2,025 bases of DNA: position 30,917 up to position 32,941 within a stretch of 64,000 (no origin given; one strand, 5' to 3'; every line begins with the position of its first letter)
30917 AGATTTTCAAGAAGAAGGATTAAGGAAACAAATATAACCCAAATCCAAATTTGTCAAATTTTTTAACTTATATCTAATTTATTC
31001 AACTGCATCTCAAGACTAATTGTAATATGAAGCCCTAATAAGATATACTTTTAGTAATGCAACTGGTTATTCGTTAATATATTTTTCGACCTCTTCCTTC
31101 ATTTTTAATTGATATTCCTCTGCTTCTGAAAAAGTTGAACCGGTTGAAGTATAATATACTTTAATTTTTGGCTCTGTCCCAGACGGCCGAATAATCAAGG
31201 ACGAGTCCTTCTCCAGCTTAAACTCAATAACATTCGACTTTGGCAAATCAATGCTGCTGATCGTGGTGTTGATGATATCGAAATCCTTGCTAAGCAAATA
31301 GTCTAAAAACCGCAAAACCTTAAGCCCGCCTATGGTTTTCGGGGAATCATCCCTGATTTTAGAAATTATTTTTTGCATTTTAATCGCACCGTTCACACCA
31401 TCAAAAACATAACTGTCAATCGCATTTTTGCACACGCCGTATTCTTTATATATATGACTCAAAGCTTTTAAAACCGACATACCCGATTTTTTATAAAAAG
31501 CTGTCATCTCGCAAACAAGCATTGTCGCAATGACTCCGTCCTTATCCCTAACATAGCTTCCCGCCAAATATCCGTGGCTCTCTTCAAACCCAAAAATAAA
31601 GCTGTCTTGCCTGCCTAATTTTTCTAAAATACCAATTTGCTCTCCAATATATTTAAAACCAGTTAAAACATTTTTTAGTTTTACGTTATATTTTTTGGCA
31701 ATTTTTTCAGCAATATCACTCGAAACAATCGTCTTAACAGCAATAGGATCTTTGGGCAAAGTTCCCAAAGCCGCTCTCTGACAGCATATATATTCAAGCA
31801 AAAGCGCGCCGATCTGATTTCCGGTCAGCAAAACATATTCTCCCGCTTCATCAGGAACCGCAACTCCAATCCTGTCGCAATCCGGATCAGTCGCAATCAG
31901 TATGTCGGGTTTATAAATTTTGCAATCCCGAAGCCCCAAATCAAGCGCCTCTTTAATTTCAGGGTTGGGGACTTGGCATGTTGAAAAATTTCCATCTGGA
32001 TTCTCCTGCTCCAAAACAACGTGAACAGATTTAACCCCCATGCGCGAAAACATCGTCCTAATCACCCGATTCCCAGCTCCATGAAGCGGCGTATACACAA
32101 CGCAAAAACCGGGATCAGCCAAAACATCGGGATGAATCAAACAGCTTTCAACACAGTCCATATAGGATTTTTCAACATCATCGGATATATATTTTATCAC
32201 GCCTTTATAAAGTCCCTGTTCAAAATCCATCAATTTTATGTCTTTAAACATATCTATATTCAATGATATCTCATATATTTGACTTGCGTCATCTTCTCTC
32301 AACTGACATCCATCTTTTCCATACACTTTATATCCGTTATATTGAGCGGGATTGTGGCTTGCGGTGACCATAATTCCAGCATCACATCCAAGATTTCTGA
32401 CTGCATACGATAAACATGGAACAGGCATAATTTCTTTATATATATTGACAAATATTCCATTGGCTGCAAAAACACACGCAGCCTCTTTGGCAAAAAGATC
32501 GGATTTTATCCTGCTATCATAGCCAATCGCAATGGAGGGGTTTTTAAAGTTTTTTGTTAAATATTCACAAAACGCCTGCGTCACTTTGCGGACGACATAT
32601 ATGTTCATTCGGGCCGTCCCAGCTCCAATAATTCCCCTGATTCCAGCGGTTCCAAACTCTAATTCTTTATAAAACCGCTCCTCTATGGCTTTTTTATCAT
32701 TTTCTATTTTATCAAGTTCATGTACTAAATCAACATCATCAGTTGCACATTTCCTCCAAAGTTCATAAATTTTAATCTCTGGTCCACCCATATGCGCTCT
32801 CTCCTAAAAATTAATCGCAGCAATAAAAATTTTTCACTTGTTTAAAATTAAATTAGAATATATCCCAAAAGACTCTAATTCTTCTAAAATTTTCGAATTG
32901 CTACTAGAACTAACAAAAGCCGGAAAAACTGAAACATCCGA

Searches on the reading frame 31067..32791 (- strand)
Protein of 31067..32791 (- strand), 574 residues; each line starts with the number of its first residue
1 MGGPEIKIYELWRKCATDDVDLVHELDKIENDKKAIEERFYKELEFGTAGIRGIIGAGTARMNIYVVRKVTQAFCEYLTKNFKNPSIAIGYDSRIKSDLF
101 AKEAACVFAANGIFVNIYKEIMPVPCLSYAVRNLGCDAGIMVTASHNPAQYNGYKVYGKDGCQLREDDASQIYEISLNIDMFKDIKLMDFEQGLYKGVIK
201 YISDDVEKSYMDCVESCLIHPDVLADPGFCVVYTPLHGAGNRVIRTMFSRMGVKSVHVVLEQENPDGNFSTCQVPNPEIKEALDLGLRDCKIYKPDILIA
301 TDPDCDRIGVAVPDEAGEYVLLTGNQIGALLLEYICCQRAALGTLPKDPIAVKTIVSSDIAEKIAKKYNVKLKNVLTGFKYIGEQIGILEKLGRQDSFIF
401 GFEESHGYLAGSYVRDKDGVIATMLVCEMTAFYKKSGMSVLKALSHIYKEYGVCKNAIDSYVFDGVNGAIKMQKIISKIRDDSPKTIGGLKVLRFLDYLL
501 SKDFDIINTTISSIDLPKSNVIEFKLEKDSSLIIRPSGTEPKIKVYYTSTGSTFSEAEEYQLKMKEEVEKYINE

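Call 53: find_encoding_contigs(protein=window:31067-32791:-, flank=10000, max_places=1)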
Protein window:31067-32791:- (574 aa): 6 contigs read that carry it; 1 place shown.
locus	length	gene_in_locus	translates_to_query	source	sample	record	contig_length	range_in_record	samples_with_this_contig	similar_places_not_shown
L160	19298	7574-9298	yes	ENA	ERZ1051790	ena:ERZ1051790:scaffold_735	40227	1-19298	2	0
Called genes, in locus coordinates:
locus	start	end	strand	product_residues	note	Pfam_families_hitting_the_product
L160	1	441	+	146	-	?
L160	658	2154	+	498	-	PF13520:AA_permease_2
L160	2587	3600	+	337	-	PF00793:DAHP_synth_1, PF03102:NeuB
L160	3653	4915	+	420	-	PF01841:Transglut_core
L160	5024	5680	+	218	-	PF00834:Ribul_P_3_epim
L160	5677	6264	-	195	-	PF05389:MecA (weak)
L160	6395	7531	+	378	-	PF13200:DUF4015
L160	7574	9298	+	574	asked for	PF02878:PGM_PMM_I, PF02879:PGM_PMM_II, PF02880:PGM_PMM_III, PF00408:PGM_PMM_IV (weak)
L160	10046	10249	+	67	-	PF01197:Ribosomal_L31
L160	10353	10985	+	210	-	PF01205:Impact_N, PF09186:DUF1949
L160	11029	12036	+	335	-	PF01966:HD, PF13286:HD_assoc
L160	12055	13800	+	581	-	PF01807:Zn_ribbon_DnaG, PF08275:DNAG_N, PF01751:Toprim, PF13362:Toprim_3, PF13662:Toprim_4, PF13155:Toprim_2, PF10410:DnaB_bind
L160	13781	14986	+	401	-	PF03979:Sigma70_r1_1, PF00140:Sigma70_r1_2, PF04542:Sigma70_r2, PF04539:Sigma70_r3, PF04545:Sigma70_r4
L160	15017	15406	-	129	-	PF16112:DUF4830 (weak)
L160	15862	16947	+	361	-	PF17853:GGDEF_2, PF13556:HTH_30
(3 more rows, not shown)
